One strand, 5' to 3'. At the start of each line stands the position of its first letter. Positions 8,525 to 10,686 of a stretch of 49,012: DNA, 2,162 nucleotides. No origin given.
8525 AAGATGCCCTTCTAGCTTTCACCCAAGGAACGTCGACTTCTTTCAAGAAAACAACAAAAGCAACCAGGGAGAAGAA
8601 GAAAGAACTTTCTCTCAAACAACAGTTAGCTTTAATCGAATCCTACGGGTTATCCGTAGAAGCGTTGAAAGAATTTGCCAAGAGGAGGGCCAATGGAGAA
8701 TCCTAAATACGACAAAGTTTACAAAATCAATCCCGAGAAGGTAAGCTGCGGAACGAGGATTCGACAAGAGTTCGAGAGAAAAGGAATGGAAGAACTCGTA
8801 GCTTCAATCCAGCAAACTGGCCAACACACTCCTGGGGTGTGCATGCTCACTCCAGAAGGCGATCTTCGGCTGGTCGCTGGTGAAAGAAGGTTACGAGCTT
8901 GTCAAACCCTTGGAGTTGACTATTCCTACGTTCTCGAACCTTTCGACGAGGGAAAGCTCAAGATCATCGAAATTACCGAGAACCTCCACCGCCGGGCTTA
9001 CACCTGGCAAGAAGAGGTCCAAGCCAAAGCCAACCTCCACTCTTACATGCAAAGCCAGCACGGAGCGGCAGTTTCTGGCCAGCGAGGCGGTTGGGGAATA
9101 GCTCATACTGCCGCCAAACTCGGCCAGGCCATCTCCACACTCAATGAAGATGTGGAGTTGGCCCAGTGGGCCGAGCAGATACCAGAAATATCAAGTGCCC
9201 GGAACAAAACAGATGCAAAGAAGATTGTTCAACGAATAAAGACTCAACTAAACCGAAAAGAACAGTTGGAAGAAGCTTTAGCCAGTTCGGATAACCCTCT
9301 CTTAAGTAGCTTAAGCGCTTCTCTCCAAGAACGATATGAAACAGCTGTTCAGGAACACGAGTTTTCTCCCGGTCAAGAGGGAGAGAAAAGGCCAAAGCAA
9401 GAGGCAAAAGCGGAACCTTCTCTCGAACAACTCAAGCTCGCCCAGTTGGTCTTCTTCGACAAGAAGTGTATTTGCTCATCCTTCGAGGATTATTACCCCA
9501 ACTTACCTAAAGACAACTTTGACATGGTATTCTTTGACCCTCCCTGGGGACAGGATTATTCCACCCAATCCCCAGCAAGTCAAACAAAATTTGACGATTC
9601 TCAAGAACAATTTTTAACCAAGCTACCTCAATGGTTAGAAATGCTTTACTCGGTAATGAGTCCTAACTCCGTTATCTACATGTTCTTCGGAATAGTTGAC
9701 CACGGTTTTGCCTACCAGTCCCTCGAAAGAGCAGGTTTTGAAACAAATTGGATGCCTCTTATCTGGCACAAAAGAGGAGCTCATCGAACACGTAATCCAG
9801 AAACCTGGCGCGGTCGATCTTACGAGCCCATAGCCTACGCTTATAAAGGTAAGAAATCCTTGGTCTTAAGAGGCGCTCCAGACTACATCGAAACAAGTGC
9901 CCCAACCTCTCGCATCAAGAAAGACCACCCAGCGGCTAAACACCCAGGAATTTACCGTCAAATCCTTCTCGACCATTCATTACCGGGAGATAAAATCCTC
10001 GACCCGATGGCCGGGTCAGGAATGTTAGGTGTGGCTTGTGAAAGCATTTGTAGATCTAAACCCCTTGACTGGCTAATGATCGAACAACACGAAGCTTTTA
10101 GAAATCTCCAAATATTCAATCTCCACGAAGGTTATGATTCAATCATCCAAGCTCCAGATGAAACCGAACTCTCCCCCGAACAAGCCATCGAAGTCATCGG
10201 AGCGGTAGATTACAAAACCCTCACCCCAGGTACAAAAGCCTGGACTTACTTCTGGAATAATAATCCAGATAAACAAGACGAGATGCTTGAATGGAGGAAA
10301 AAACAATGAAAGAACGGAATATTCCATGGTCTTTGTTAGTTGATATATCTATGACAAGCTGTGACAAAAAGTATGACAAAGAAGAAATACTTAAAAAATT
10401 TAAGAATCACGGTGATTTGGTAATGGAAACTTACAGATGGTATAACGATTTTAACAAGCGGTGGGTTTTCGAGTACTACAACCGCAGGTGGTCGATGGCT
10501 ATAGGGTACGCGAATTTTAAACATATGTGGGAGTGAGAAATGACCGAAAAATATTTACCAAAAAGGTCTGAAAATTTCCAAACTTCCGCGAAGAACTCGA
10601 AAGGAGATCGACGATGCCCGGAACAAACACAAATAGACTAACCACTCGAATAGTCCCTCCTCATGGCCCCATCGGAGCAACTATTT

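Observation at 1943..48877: A family of nine 35-bp quasi-palindromes found only in intergenic DNA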

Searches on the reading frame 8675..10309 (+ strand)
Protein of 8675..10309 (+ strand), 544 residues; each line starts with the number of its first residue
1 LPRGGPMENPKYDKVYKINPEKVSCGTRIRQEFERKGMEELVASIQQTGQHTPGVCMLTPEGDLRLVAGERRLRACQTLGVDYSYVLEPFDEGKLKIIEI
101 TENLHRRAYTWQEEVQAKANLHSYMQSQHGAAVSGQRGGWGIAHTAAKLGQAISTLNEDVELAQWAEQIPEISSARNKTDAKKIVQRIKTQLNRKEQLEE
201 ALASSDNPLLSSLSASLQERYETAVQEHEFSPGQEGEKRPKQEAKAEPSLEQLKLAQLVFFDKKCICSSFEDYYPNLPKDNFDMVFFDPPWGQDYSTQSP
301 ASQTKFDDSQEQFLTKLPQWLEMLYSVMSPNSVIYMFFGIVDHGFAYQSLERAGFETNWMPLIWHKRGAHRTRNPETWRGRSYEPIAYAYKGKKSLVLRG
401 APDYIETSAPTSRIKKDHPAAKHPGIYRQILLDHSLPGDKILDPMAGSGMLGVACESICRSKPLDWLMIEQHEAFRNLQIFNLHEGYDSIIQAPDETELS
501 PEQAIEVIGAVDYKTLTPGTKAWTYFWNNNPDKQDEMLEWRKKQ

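Call 5: search_protein_families(library=phrogs, proteins=[window:8675-10309:+])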
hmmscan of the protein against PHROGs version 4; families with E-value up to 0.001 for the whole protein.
window:8675-10309:+ (544 aa): 10 families
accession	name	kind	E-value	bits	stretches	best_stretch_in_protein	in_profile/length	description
phrog_67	-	other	9e-22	78.9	1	276-456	137-320/743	DNA methyltransferase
phrog_498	-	other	2.4e-21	76.9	1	271-460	212-401/633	DNA methyltransferase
phrog_12047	-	DNA, RNA and nucleotide metabolism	4.2e-12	47.2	1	18-125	3-106/301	ParB-like partition nuclease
phrog_3264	-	DNA, RNA and nucleotide metabolism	2.2e-10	41.7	1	14-204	48-231/337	ParB-like partition protein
phrog_4715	-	DNA, RNA and nucleotide metabolism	1e-09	38.4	1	5-245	137-356/630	ParB-like partition protein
phrog_21315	-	unknown function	2.1e-07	31.3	1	22-295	17-253/415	-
phrog_3951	-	unknown function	3.2e-06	27.9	1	30-191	36-169/301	-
phrog_6218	-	DNA, RNA and nucleotide metabolism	5.5e-06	26.8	1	29-121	20-114/506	ParB-like partition protein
phrog_3008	-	other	5.8e-06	26.7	1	409-458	141-190/244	DNA methyltransferase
phrog_359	-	other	0.00028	21.5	1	175-374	18-210/329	DNA methyltransferase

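Call 92: search_protein_families(library=pfam, proteins=[window:8675-10309:+], max_evalue=1)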
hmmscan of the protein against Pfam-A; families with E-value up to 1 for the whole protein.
window:8675-10309:+ (544 aa): 8 families
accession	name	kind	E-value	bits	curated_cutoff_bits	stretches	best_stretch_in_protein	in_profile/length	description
PF01555.25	N6_N4_Mtase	-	4.5e-13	50.1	26.7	1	283-476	2-216/221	DNA methylase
PF02195.25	ParB_N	-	4.8e-08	33.4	26.3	1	16-105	4-95/95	ParB N-terminal domain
PF03602.21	Cons_hypoth95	-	0.00012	22.3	24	1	266-295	96-127/182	Conserved hypothetical protein 95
PF16591.11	HBM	-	0.016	15.1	29.8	1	146-229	132-212/254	Helical bimodular sensor domain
PF01170.24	UPF0020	-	0.038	14.1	22.3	0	437-451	28-42/197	RMKL-like, methyltransferase domain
PF24079.1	UBR4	-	0.052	14.4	27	1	166-229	7-69/125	E3 ubiquitin-protein ligase UBR4-like domain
PF06564.18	CBP_BcsQ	-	0.23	11.4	21.3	0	132-161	5-34/234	Cellulose biosynthesis protein BcsQ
PF07743.18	HSCB_C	-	0.7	10.8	22.1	0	190-227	8-43/74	HSCB C-terminal oligomerisation domain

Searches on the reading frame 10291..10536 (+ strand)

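Call 32: search_protein_families(library=pfam, proteins=[window:10291-10536:+], max_evalue=0.1)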
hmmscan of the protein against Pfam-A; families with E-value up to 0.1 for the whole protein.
window:10291-10536:+ (81 aa): 1 family
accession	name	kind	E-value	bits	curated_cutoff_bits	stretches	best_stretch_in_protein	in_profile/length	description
PF17797.7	RL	-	0.017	15.5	22.8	1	22-65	19-60/71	RL domain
